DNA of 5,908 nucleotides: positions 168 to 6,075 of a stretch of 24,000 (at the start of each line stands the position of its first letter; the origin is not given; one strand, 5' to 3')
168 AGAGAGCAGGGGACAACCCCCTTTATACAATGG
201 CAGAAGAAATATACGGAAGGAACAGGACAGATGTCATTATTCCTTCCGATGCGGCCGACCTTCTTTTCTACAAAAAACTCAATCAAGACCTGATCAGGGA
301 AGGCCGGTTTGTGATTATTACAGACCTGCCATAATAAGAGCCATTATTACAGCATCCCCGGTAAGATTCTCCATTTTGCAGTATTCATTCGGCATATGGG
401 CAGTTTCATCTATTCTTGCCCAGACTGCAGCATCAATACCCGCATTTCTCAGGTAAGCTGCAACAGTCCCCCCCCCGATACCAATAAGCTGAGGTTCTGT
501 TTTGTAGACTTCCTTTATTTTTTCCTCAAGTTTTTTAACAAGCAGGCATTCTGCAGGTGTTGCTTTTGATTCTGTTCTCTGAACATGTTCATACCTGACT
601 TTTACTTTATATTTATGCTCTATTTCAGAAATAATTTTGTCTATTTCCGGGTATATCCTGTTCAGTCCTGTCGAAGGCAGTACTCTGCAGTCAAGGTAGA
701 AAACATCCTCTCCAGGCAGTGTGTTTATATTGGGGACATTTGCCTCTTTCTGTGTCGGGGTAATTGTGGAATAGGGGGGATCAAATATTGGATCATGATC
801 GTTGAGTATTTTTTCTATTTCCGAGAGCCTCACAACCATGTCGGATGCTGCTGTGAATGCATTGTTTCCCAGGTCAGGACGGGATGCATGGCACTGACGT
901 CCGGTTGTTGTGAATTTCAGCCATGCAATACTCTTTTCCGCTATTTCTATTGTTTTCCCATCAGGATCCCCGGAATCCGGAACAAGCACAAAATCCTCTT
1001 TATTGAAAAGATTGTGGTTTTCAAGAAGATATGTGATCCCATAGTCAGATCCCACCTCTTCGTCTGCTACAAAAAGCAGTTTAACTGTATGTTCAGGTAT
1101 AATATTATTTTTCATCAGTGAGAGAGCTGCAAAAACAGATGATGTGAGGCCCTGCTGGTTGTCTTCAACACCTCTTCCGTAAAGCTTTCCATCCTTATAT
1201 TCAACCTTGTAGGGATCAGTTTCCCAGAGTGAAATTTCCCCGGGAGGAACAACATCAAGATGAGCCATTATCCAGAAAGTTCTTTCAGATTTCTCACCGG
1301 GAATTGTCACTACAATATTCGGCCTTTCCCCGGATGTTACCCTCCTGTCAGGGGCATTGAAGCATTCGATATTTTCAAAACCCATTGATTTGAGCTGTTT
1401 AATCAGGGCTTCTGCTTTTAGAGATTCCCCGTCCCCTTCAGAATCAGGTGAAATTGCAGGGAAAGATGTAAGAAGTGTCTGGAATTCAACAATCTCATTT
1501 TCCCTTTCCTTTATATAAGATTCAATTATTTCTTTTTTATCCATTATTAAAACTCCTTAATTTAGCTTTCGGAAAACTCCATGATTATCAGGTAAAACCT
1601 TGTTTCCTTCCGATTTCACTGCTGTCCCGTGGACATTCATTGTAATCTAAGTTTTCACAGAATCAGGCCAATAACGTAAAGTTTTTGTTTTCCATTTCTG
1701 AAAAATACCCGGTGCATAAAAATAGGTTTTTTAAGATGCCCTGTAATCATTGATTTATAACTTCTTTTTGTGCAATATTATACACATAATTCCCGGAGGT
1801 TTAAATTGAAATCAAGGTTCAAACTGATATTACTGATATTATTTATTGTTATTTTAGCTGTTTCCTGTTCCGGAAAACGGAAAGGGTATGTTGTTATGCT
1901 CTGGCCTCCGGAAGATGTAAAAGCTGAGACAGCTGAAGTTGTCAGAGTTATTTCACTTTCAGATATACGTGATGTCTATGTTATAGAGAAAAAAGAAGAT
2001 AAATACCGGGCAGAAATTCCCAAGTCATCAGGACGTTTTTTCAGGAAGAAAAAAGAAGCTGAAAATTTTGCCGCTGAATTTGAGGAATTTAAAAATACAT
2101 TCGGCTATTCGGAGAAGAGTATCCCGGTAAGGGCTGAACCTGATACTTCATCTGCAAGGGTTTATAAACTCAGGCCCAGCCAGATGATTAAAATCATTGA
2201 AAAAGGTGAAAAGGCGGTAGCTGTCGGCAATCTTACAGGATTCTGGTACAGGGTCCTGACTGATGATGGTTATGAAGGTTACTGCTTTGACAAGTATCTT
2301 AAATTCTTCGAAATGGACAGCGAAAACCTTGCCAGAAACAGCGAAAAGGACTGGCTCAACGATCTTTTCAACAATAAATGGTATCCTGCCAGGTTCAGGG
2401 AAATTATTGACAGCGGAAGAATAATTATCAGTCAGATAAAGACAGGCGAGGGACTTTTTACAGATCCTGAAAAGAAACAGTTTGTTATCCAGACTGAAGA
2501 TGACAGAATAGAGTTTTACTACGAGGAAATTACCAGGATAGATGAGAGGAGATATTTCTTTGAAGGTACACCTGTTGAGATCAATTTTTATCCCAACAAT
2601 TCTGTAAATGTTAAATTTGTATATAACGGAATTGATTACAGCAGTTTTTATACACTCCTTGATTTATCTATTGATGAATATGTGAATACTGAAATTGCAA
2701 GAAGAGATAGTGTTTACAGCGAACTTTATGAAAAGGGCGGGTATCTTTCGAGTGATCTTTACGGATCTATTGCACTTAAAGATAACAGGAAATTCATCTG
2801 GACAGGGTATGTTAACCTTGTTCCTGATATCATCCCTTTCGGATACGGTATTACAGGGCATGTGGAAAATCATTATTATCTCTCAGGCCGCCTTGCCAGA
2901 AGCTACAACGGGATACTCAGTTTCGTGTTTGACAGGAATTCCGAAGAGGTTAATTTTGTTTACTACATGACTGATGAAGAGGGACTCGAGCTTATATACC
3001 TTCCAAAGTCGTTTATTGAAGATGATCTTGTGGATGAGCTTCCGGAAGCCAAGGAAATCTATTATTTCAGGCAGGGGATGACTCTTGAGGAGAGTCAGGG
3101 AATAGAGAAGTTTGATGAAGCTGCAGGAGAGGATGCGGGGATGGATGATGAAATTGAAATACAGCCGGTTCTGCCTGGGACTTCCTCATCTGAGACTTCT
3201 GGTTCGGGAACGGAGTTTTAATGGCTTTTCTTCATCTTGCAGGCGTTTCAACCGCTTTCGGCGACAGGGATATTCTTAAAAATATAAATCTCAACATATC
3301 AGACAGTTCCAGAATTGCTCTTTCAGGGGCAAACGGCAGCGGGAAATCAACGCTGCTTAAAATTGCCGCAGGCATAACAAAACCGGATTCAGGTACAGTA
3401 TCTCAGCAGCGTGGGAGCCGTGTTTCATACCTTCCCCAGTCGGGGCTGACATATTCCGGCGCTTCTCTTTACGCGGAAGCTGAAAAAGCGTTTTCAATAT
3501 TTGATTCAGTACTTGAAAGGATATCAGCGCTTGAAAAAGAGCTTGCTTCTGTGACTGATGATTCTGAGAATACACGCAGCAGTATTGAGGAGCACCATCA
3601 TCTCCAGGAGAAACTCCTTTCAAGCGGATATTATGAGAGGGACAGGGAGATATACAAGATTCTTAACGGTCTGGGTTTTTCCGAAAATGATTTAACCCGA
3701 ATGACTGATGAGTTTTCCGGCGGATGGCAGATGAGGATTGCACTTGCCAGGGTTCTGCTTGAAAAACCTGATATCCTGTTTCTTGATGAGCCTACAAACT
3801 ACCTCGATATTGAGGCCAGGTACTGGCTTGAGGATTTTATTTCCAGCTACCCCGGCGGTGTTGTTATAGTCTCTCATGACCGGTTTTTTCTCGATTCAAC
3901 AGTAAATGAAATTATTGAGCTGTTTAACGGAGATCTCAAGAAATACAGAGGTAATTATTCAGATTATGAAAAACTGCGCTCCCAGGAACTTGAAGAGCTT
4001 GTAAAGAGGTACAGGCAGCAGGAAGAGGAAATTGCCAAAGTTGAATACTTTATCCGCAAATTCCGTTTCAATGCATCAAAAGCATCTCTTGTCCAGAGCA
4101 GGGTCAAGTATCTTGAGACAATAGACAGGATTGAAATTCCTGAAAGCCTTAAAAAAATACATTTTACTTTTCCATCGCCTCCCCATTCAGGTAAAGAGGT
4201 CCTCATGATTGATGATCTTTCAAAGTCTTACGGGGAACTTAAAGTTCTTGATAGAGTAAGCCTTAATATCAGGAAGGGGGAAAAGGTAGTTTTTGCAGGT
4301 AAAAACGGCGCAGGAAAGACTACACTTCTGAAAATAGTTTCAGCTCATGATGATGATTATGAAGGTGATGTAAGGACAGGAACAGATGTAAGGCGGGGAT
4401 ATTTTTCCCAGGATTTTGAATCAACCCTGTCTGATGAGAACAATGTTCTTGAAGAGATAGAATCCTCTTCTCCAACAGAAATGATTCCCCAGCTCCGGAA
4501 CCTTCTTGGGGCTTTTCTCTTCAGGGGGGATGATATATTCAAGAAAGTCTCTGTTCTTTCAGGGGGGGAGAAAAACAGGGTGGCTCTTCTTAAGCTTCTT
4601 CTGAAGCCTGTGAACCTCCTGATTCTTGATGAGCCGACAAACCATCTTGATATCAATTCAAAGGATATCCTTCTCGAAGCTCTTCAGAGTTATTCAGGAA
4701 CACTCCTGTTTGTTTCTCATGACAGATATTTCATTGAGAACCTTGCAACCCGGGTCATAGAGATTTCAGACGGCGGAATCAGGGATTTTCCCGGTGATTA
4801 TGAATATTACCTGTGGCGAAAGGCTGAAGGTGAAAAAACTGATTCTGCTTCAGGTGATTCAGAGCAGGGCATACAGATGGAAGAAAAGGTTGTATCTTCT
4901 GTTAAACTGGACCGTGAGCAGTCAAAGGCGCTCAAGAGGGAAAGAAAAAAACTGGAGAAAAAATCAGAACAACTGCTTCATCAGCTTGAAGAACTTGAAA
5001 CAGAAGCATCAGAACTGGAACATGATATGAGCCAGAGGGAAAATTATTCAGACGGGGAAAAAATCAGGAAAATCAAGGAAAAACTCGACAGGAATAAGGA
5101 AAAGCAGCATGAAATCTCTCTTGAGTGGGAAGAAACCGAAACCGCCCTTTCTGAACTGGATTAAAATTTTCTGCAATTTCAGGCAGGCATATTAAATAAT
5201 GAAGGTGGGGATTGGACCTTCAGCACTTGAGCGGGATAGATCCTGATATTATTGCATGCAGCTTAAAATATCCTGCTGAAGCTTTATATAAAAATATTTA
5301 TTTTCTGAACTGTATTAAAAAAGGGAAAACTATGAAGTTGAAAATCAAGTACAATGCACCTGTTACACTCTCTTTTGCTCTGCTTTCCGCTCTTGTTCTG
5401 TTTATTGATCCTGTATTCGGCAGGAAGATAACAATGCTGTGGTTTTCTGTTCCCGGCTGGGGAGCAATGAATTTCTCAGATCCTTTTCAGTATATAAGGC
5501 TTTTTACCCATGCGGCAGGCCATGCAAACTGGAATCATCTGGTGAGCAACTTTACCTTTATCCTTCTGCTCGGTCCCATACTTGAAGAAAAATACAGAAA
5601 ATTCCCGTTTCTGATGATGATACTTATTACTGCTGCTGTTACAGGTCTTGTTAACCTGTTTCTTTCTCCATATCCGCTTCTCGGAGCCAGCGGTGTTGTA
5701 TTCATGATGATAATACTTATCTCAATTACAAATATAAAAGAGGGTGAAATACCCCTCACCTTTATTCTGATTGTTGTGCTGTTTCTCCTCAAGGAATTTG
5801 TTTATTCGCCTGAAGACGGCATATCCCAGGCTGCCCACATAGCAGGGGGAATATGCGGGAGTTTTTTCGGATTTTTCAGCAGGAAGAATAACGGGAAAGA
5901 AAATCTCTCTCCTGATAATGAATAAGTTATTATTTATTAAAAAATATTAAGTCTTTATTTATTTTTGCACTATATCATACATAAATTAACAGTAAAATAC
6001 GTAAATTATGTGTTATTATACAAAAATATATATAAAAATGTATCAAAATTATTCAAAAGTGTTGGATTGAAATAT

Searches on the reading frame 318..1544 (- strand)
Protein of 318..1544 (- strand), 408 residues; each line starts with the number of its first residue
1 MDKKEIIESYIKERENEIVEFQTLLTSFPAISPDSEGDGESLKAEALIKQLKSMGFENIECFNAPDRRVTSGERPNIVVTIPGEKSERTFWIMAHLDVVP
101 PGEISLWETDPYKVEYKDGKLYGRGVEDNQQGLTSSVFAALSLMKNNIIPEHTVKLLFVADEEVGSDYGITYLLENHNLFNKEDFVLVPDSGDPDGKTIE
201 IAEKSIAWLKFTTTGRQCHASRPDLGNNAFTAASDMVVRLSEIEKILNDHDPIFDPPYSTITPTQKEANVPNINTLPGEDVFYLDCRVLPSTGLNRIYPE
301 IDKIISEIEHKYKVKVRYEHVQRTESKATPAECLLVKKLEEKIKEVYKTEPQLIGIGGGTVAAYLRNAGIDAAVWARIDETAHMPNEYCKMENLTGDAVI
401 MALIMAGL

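Call 56: search_protein_families(library=pfam, proteins=[window:318-1544:-], max_evalue=0.001)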
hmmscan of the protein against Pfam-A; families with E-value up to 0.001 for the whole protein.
window:318-1544:- (408 aa): 3 families
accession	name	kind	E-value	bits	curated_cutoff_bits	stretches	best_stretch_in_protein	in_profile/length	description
PF01546.33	Peptidase_M20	-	3.3e-30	106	24.6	1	92-403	2-202/206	Peptidase family M20/M25/M40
PF07687.19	M20_dimer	-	7.5e-16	58.5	21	1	201-312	1-106/107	Peptidase dimerisation domain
PF04389.22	Peptidase_M28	-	2.1e-07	31.3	21.3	1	76-201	1-104/193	Peptidase family M28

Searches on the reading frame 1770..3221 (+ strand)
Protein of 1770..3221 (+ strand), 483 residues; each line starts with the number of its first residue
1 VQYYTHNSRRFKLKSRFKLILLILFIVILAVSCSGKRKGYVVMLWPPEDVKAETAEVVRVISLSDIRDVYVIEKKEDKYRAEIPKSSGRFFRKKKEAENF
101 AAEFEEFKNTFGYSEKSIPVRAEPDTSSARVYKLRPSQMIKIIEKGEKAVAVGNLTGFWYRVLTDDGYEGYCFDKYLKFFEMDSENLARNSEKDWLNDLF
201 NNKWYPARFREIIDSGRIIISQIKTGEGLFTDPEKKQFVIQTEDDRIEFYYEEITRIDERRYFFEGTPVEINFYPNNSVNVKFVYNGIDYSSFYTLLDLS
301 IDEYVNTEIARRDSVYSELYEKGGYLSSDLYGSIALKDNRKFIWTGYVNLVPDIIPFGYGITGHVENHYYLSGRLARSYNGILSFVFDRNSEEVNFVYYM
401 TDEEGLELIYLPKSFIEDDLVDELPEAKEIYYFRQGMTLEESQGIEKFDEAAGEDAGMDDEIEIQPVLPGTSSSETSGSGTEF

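Call 56: search_protein_families(library=pfam, proteins=[window:1770-3221:+], max_evalue=0.001)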
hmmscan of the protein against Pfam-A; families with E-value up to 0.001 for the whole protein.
window:1770-3221:+ (483 aa): 1 family
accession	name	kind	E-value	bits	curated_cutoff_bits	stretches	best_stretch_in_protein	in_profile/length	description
PF08239.17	SH3_3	-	1.7e-10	41.3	27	1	119-178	4-54/54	Bacterial SH3 domain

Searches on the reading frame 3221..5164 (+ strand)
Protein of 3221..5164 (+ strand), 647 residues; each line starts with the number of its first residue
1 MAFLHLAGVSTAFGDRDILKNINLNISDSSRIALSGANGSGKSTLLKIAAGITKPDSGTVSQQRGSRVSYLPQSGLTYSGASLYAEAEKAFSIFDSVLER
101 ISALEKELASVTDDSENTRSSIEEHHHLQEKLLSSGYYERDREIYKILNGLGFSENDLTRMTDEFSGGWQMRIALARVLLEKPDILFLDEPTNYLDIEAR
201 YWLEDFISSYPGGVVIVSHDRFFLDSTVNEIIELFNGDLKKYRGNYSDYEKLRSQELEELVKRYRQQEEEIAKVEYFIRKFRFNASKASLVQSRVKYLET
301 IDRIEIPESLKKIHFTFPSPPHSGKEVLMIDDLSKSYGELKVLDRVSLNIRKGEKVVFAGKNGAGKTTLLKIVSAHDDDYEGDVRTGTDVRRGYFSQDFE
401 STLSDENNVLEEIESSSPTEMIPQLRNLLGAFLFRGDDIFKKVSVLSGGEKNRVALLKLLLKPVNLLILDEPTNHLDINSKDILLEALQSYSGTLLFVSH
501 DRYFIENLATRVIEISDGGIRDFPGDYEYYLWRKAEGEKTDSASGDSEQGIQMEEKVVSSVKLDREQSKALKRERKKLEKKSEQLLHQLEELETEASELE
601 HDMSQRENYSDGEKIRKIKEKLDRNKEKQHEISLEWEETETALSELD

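Call 56: search_protein_families(library=pfam, proteins=[window:3221-5164:+], max_evalue=0.001)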
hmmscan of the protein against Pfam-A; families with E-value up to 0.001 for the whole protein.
window:3221-5164:+ (647 aa): 13 families
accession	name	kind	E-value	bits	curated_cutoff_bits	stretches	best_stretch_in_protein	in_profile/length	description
PF00005.33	ABC_tran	-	1.8e-51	174.8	25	2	19-193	1-137/137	ABC transporter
PF12848.13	ABC_tran_Xtn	-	8.9e-25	87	25.9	1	232-315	1-85/85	ABC transporter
PF13304.12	AAA_21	-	3.2e-12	47.6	27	1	448-505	240-303/304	AAA domain, putative AbiEii toxin, Type IV TA system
PF13555.12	AAA_29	-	5.9e-07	29.6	27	0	26-46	19-39/61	P-loop containing region of AAA domain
PF13238.12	AAA_18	-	4.7e-05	24.3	29.4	0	356-387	1-25/128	AAA domain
PF03193.22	RsgA_GTPase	-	5e-05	23.6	30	0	346-385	100-138/174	RsgA GTPase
PF06414.18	Zeta_toxin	-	6.2e-05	23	22.3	0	356-395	19-58/199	Zeta toxin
PF05729.18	NACHT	-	0.00019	21.8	26.7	0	31-47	2-18/167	NACHT domain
PF02463.25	SMC_N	-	0.00022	21.2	40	0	442-511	135-207/220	RecF/RecN/SMC N terminal domain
PF13191.12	AAA_16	-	0.00039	21.4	32.6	0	32-113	27-98/167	AAA ATPase domain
PF16326.10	ABC_tran_CTD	-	0.00068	20.2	32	1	576-639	4-67/69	ABC transporter C-terminal domain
PF02367.23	TsaE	-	0.0007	20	26.6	0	347-374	15-42/128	Threonylcarbamoyl adenosine biosynthesis protein TsaE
PF13476.12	AAA_23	-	0.00093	20.3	27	0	356-372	22-38/201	AAA domain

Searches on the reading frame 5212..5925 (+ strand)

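Call 56: search_protein_families(library=pfam, proteins=[window:5212-5925:+], max_evalue=0.001)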
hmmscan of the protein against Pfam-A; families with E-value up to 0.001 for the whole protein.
window:5212-5925:+ (237 aa): 1 family
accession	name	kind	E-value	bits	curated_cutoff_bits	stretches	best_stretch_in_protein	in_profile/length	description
PF01694.28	Rhomboid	-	5.3e-19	69.3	22.6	1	92-223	2-140/143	Rhomboid domain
